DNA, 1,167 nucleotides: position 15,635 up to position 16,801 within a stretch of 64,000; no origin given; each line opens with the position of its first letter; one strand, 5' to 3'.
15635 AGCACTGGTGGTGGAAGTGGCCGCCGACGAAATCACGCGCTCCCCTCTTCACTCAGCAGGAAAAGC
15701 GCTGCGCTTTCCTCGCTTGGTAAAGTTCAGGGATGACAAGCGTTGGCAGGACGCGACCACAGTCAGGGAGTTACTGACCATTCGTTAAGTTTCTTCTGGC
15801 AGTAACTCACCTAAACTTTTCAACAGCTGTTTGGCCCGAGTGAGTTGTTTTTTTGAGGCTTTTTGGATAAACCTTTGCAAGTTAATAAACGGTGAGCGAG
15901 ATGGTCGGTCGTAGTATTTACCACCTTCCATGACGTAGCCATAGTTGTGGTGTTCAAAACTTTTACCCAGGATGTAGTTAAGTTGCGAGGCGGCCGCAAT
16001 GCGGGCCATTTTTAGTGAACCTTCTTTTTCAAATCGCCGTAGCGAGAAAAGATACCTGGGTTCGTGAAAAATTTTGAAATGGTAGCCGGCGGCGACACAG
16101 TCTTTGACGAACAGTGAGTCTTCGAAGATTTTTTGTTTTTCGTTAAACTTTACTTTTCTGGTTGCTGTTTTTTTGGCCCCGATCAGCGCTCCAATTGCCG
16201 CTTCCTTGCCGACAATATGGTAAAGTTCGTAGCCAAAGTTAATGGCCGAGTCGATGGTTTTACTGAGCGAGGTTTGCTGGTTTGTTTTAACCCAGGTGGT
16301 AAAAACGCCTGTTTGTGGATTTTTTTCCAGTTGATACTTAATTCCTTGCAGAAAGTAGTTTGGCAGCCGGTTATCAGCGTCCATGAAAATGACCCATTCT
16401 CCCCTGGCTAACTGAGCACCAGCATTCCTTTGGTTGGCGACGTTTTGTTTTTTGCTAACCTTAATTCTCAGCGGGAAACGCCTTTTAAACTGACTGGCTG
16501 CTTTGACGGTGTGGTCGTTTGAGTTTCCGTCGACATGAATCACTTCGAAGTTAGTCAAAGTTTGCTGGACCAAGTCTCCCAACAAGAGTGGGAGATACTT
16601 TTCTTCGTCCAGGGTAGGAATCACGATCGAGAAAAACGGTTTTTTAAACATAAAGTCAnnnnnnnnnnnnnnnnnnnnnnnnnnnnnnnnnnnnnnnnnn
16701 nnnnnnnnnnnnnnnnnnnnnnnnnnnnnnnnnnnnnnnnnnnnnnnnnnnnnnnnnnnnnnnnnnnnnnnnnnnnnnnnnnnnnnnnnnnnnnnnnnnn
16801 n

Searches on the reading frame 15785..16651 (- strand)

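Call 45: search_protein_families(library=pfam, proteins=[window:15785-16651:-], max_evalue=0.01)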
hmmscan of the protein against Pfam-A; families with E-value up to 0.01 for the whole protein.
window:15785-16651:- (288 aa): 5 families
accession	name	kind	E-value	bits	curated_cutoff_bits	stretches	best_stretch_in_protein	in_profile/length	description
PF00535.33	Glycos_transf_2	-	3.2e-25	89.4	23.3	1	8-136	1-131/168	Glycosyl transferase family 2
PF13641.12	Glyco_tranf_2_3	-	1.2e-07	32.4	27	1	7-149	3-150/230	Glycosyltransferase like family 2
PF10111.15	Glyco_tranf_2_2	-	4e-07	30.2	27.3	1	8-128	1-131/276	Glycosyltransferase like family 2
PF13632.12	Glyco_trans_2_3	-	0.0022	18.3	27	1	86-198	1-119/198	Glycosyl transferase family group 2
PF13506.12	Glyco_transf_21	-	0.0041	17.1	21.7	1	71-192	19-144/174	Glycosyl transferase family 21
